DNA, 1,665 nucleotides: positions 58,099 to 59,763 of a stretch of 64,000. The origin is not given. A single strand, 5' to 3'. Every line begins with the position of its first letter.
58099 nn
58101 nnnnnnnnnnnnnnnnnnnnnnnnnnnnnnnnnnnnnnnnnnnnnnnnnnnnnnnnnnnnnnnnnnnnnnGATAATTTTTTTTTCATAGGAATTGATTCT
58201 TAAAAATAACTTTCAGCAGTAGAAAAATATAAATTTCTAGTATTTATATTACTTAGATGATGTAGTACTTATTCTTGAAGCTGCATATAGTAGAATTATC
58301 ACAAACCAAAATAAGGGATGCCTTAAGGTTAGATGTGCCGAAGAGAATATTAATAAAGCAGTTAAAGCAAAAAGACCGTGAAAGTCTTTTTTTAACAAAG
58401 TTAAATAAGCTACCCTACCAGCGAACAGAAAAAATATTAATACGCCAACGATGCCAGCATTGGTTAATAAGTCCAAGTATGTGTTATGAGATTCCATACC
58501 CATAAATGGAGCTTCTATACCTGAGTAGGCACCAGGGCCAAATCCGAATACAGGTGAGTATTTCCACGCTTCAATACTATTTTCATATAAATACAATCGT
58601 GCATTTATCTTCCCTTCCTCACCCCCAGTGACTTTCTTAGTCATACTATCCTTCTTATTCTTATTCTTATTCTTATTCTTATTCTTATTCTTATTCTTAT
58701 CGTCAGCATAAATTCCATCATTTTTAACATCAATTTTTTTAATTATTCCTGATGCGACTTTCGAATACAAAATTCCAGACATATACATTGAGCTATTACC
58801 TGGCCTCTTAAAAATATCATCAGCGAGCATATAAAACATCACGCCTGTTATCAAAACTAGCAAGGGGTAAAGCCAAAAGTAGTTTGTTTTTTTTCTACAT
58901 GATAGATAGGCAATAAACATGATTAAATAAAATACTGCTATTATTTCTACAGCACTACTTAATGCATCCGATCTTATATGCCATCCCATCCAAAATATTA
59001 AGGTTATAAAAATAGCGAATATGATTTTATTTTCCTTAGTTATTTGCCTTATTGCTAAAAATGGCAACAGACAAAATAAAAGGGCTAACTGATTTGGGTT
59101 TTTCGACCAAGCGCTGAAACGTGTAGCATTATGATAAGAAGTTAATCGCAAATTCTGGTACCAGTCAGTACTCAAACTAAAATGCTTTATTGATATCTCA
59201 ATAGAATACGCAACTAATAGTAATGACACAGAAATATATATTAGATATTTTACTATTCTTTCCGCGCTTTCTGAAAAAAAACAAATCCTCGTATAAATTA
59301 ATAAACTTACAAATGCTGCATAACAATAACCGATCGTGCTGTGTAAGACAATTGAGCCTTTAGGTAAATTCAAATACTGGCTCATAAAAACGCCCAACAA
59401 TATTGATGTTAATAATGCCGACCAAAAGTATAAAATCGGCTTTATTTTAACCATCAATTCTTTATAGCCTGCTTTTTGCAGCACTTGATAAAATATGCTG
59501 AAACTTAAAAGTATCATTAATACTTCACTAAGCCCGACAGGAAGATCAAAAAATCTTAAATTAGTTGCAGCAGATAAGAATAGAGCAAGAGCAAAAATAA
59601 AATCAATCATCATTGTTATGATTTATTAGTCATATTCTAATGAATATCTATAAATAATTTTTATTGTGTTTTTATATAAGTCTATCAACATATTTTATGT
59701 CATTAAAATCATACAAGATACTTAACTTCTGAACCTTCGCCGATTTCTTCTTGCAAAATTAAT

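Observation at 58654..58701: In-frame hexanucleotide microsatellite (CTTATT)7-8 encoding a (Lys-Asn)8 loop in Wzy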

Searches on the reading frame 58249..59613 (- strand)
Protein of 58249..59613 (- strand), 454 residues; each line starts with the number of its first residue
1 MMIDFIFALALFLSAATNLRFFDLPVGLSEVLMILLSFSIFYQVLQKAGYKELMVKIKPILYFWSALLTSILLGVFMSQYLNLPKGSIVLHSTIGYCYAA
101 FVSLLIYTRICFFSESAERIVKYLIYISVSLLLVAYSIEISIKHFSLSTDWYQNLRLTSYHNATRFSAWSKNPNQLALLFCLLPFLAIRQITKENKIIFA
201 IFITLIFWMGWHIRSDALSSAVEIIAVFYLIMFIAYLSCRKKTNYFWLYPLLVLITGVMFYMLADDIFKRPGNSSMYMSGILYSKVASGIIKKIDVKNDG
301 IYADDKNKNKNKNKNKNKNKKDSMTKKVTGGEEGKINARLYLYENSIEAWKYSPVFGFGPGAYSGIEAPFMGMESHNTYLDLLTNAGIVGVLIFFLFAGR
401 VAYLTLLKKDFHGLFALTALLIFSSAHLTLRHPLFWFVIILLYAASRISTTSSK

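Call 5: search_protein_families(library=pfam, proteins=[window:58249-59613:-], max_evalue=1)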
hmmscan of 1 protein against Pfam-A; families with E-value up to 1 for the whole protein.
window:58249-59613:- (454 aa): 3 families
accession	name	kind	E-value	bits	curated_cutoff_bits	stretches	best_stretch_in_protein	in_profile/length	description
PF04932.20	Wzy_C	-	5.7e-10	39.6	31.7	1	224-395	19-149/149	O-Antigen ligase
PF06480.20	FtsH_ext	-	0.0027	18.3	25.5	1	246-325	1-73/103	FtsH Extracellular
PF03839.21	Sec62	-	0.38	11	27.8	1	224-253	146-175/191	Translocation protein Sec62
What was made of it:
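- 58249..59613 (-): Wzy_C-family polytopic membrane protein (454 aa), the putative O-unit polymerase Wzy. It has 12 predicted TM helices. Pfam PF04932 scores 39.6 bits against a cutoff of 31.7 (call 5).
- On Wzy_C / O-antigen-ligase-like superfamily (Pfam PF04932): 39.6 bits against a cutoff of 31.7, residues 224-395 (call 5).
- On PglL-type protein O-oligosaccharyltransferase: Only Wzy_C and two sub-threshold unrelated families were reported at E up to 1 (call 5).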

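Call 6: search_protein_families(library=ncbifam, proteins=[window:58249-59613:-], max_evalue=1)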
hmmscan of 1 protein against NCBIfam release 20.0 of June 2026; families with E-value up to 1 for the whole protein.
window:58249-59613:- (454 aa): 0 families
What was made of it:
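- On WaaL O-antigen ligase: There is no NCBIfam ligase hit (call 6).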

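Call 7: find_homologous_proteins(query=window:58249-59613:-, max_evalue=0.001)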
Query window:58249-59613:- (454 aa): 8 proteins with E <= 0.001 among 8000 candidates.
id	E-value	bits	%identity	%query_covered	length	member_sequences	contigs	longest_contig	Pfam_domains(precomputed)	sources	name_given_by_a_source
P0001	6.0e-227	772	78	100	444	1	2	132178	PF04932.21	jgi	jgi:O-antigen ligase/polysaccharide polymerase Wzy-like membrane protein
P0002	2.4e-104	368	43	94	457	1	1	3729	PF04932.21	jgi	-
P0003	1.7e-26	112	28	75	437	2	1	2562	PF04932.21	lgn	-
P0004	1.1e-25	109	26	97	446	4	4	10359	PF04932.21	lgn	-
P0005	2.4e-22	98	24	98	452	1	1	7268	PF04932.21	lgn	-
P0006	1.8e-21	95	39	28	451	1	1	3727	PF04932.21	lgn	-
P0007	9.0e-21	93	36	31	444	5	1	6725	PF04932.21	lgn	-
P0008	1.3e-19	89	40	27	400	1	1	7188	PF04932.21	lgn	-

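Call 12: find_encoding_contigs(protein=P0001, flank=10000, max_places=4)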
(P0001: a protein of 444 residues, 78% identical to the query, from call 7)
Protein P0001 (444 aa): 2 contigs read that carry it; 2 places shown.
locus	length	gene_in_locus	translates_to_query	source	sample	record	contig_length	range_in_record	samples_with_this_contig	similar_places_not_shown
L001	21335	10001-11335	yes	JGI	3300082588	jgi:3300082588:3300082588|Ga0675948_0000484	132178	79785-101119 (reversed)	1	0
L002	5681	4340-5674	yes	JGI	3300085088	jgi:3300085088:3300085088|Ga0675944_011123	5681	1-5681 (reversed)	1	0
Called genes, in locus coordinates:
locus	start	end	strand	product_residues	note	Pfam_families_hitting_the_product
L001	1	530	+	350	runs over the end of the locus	PF03102:NeuB, PF08666:SAF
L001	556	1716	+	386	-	PF02350:Epimerase_2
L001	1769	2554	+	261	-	-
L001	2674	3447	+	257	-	PF13401:AAA_22 (faint)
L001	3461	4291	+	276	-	PF00685:Sulfotransfer_1, PF13469:Sulfotransfer_3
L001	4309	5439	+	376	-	PF13439:Glyco_transf_4 (weak), PF00534:Glycos_transf_1, PF13692:Glyco_trans_1_4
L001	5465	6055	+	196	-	-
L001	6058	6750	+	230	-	-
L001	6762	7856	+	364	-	PF13439:Glyco_transf_4, PF20706:GT4-conflict (weak), PF00534:Glycos_transf_1, PF13692:Glyco_trans_1_4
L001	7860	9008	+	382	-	PF13439:Glyco_transf_4, PF00534:Glycos_transf_1, PF13692:Glyco_trans_1_4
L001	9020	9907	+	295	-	-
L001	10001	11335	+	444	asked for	PF04932:Wzy_C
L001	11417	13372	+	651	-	PF13522:GATase_6, PF13537:GATase_7, PF00733:Asn_synthase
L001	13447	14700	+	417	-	PF01943:Polysacc_synt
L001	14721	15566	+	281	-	-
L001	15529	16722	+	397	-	PF13439:Glyco_transf_4, PF13477:Glyco_trans_4_2 (weak), PF00534:Glycos_transf_1, PF13692:Glyco_trans_1_4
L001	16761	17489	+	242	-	PF05219:DREV (weak), PF13489:Methyltransf_23, PF13847:Methyltransf_31, PF08241:Methyltransf_11, PF08242:Methyltransf_12, PF13649:Methyltransf_25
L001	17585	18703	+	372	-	PF13477:Glyco_trans_4_2, PF00534:Glycos_transf_1, PF13692:Glyco_trans_1_4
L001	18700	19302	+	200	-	PF02397:Bac_transf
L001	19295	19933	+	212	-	PF17836:PglD_N, PF25084:LbH_EIF2B, PF25087:GMPPB_C, PF24894:Hexapep_GlmU (faint), PF25087:GMPPB_C, PF00132:Hexapep, PF14602:Hexapep_2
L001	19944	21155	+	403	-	PF01041:DegT_DnrJ_EryC1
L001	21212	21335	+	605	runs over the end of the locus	PF13727:CoA_binding_3, PF01073:3Beta_HSD, PF01370:Epimerase, PF02719:Polysacc_synt_2, PF04321:RmlD_sub_bind, PF16363:GDP_Man_Dehyd, PF07993:NAD_binding_4 (weak)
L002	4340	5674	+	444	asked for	PF04932:Wzy_C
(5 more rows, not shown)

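Call 13: find_encoding_contigs(protein=window:58249-59613:-, flank=5000, max_places=6)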
Protein window:58249-59613:- (454 aa): no gene with exactly this product is on record in the collection.

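Call 15: find_related_loci(query=A2, collection=genome_contigs, flank=10000)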
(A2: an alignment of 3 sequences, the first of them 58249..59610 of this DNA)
Query A2 (453 aa) in genome_contigs; peptide patterns used: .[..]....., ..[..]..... (x = any residue, [..] = any of these).
76 stretches matched a pattern, but none encodes a relative of the query by tblastn (E <= 1e-3).

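Call 23: find_homologous_proteins(query=A1, max_evalue=0.00001)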
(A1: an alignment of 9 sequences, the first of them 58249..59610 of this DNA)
Query A1 (9 sequences) (453 aa, profile of the alignment): 21 proteins with E <= 0.00001 among 8000 candidates.
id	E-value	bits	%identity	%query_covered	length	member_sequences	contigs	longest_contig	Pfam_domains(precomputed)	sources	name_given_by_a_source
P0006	1.9e-175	602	39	28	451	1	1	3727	PF04932.21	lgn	-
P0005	5.6e-175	601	24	98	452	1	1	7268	PF04932.21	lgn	-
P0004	3.0e-174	598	26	98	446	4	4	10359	PF04932.21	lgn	-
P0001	1.3e-173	596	78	100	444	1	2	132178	PF04932.21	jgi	jgi:O-antigen ligase/polysaccharide polymerase Wzy-like membrane protein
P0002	3.7e-164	565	43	94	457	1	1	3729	PF04932.21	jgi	-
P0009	7.1e-53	198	23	97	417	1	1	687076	PF04932.21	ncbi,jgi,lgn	jgi:O-antigen ligase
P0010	1.1e-49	188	31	97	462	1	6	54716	PF04932.21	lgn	-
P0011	1.0e-37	148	24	96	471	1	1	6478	PF04932.21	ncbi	-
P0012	2.2e-35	141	35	23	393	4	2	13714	-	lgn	-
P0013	1.4e-33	135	35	26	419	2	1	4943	PF04932.21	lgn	-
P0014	4.1e-33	133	27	29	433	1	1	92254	PF04932.21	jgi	jgi:O-Antigen ligase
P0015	7.3e-33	132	24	100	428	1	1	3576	PF04932.21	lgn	-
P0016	1.5e-31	128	23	98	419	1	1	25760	PF04932.21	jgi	jgi:hypothetical protein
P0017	1.4e-30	125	34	28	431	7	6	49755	-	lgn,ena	-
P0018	1.6e-30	125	24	100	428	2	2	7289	-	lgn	-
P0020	2.9e-28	117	32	29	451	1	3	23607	PF04932.21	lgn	-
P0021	1.2e-27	115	24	51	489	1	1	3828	PF04932.21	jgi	jgi:hypothetical protein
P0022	2.9e-18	84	31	23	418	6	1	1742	PF04932.21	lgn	-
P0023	1.7e-7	49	27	17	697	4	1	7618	PF04932.21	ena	-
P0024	2.4e-7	48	38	14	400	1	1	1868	PF04932.21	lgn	-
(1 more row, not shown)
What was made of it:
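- On Wzy_C / O-antigen-ligase-like superfamily (Pfam PF04932): All homologues found carry PF04932 or are close relatives of proteins that do (calls 7, 23).
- Tried and rejected: homologue searches with the protein and with a profile (calls 7, 23);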

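Call 27: search_solved_structures(query=A3, max_evalue=1, show_alignments=2)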
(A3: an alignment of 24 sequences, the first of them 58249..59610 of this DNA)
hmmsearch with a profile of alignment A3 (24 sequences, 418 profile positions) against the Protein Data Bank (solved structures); distinct sequences matched with E-value up to 1: 1.
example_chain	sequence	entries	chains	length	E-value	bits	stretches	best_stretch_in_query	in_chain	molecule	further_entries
9rmk_A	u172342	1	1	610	4.1e-06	29.3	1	68-395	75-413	Oligosaccharyltransferase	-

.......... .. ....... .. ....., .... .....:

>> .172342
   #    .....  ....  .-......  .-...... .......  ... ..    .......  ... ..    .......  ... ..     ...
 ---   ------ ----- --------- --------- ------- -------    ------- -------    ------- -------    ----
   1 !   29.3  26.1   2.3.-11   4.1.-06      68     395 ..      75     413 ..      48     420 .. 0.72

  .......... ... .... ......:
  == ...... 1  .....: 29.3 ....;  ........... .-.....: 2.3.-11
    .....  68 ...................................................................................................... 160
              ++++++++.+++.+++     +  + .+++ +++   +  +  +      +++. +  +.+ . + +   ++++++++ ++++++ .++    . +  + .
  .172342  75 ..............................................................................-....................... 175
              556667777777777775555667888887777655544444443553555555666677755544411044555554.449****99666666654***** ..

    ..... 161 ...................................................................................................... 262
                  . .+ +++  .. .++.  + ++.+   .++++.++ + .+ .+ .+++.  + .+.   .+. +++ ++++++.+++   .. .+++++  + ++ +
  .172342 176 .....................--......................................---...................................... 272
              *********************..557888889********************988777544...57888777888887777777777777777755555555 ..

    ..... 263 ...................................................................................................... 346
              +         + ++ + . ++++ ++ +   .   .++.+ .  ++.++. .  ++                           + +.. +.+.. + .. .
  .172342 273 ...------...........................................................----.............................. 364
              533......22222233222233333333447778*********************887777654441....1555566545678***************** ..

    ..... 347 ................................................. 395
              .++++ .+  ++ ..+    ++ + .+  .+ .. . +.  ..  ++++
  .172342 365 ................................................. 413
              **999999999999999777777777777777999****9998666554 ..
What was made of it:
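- On PglL-type protein O-oligosaccharyltransferase: The one PDB sequence hit, 9rmk_A oligosaccharyltransferase, is weak (29 bits, call 27).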

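Call 30: find_related_loci(query=A2, collection=metagenome_contigs, flank=6000)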
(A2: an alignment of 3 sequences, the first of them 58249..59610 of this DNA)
Query A2 (453 aa) in metagenome_contigs; peptide patterns used: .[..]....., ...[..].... (x = any residue, [..] = any of these).
213 stretches matched a pattern, but none encodes a relative of the query by tblastn (E <= 1e-3).

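Call 37: predict_structure(alignment_id=A3)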
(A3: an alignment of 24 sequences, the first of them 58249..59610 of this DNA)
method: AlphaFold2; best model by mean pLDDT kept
length: 453 residues; sequences in the alignment: 24
mean_pLDDT: 84.8   pTM: 0.84
mean pLDDT of the five models: 84.8, 82.9, 82.4, 82.1, 81.6
residues with pLDDT >= 90: 291; 70-90: 81; 50-70: 19; < 50: 62
segments of 3 or more residues with pLDDT < 50: 270-292, 294-329, 451-453
pLDDT, mean of each block of 10 residues (from residue 1): 98 95 90 98 97 96 96 90 75 93 97 96 98 94 90 83 84 95 95 95 96 91 94 90 85 90 67 44 43 47 44 48 46 76 92 89 86 86 95 98 95 97 94 98 85 42
secondary structure, 60 per line:
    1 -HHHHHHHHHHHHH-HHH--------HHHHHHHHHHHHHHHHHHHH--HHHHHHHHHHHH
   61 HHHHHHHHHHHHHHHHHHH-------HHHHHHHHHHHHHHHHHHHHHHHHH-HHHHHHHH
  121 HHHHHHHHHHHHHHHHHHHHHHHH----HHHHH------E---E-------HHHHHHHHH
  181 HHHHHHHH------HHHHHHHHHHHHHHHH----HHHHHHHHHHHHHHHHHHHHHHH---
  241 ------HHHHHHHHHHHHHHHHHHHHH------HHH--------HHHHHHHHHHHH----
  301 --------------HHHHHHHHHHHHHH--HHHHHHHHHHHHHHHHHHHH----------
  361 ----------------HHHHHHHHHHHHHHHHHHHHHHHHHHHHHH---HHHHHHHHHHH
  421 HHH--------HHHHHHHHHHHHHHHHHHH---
elements in order: H2-14 H27-46 H49-79 H87-111 H113-144 H149-153 H172-188 H195-210 H215-237 H247-267 H285-296 H315-328 H331-350 H377-406 H410-423 H432-450
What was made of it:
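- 58249..59613 (-): AF2 pLDDT 84.8, pTM 0.84 (call 37).
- The tract lies in residues 271-330, which have pLDDT below 50 in an otherwise confident model (call 37). The region has low model confidence (call 37).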

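Call 39: search_protein_representatives(alignment_id=A3)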
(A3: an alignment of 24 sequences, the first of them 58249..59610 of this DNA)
Query: 24 sequences, 418 profile positions. Proteins with E-value up to 0.001 (for the whole library): 84255; up to 1e-10: 10367; up to 1e-30: 834. The best 150 are listed.
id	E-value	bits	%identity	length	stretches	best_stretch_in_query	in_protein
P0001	1.8e-127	442.3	-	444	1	4-407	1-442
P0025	6.0e-125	434.0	-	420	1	1-406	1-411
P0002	4.1e-121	421.3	-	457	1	5-412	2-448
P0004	5.6e-121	420.9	-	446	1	2-414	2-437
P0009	2.6e-113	395.6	-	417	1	4-414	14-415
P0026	2.4e-112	392.5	-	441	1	7-406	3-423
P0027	2.8e-110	385.7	-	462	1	1-406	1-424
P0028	2.0e-109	382.9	-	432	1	2-405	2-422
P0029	9.7e-108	377.3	-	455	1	6-410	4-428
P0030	1.2e-106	373.7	-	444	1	6-407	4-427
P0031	1.4e-104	366.9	-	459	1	5-406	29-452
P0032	2.9e-104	365.8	-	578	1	1-406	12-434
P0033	4.2e-104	365.3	-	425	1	1-405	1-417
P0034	3.5e-103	362.3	-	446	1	10-403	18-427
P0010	2.7e-101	356.0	-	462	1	4-409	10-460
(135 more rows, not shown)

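Call 40: fold_search(model_id=the predicted structure, library=pdb)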
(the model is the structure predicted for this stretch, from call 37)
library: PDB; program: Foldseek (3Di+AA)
matches with E <= 10: 140; with E <= 0.001: 1
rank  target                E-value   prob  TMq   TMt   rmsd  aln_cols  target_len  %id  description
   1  7tpg_B                1.4e-05  1.00  0.50  0.55   8.2       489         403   12  Single-Particle Cryo-EM Structure of the WaaL O-antigen ligase in its ligand bound state (released 2022-04-06)
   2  9n9j_I                7.7e-02  0.91  0.30  0.22  19.0       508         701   12  Structure of a GRP94 folding intermediate engaged with a CCDC134- and FKBP11-bound secretory translocon (released 2025-11-19)
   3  8p1u_A                7.7e-02  0.87  0.27  0.31  14.9       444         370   11  Structure of divisome complex FtsWIQLB (released 2024-05-22)
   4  8pm6                  2.7e-01  0.13  0.13  0.09  28.9       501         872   12  Human bile salt export pump (BSEP) in complex with inhibitor GBM in nanodiscs (released 2023-11-22)
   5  8b6l_I                3.4e-01  0.66  0.29  0.20  21.6       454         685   11  Subtomogram average of the human Sec61-TRAP-OSTA-translocon (released 2022-12-07)
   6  5ayo                  8.4e-01  0.09  0.15  0.16  22.7       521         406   12  Crystal structure of a bacterial homologue of iron transporter ferroportin in inward-facing state (released 2015-11-04)
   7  4jre_A                8.8e-01  0.08  0.13  0.14  24.0       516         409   12  Crystal structure of nitrate/nitrite exchanger NarK with nitrite bound (released 2013-05-15)
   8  8qah_B                9.9e-01  0.11  0.15  0.16  22.6       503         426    8  X-ray crystal structure of a de novo designed single-chain parallel coiled-coil alpha-helical barrel with 8 inner heli (released 2024-07-03)
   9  8vpb_A                1.3e+00  0.11  0.14  0.10  25.9       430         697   13  Cryo-EM structure of the ABC transporter PCAT1 bound with MgADP_Class_2 (released 2024-10-30)
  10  8pn9_A                1.4e+00  0.28  0.30  0.23  21.7       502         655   12  Structure of human oligosaccharyltransferase OST-A complex bound to NGI-1 (released 2024-05-08)
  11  9azl_A                1.4e+00  0.06  0.11  0.08  27.5       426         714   14  Cryo-EM structure of the ABC transporter PCAT1 bound with MgADP class1 (released 2024-10-30)
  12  8qah_A                1.7e+00  0.08  0.15  0.16  22.5       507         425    9  X-ray crystal structure of a de novo designed single-chain parallel coiled-coil alpha-helical barrel with 8 inner heli (released 2024-07-03)
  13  7phu_A                1.7e+00  0.08  0.11  0.15  24.2       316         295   10  PfRH5 bound to monoclonal antibody R5.015 and R5.016 Fab fragments (released 2022-02-09)
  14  8qsl_A                1.9e+00  0.05  0.13  0.11  28.2       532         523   10  Cryo-EM structure of human SLC15A4 dimer in outward open state in LMNG (released 2023-10-25)
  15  4u4w_A                1.9e+00  0.05  0.13  0.13  21.0       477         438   12  Structure of a nitrate/nitrite antiporter NarK in nitrate-bound occluded state (released 2015-07-15)
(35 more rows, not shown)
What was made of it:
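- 58249..59613 (-): Foldseek E 1.4e-5 to 7tpg_B (call 40).
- On Wzy_C / O-antigen-ligase-like superfamily (Pfam PF04932): Foldseek probability 1.00 to 7tpg_B (call 40).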

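Call 53: find_related_loci(query=A2, collection=viral_contigs, flank=5000)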
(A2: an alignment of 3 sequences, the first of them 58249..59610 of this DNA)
Query A2 (453 aa) in viral_contigs; peptide patterns used: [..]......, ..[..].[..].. (x = any residue, [..] = any of these).
121 stretches matched a pattern, but none encodes a relative of the query by tblastn (E <= 1e-3).
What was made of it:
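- Tried and rejected: profile-based locus searches in genome_contigs, metagenome_contigs and viral_contigs (calls 15, 30, 53);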

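Call 54: search_dna_similar(query=window:58249-59613:-, collection=plasmids, mode=protein, max_evalue=0.001, max_rows=10)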
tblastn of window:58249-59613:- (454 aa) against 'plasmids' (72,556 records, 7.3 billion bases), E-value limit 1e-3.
No match.
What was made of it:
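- Tried and rejected: tblastn against plasmids (call 54).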
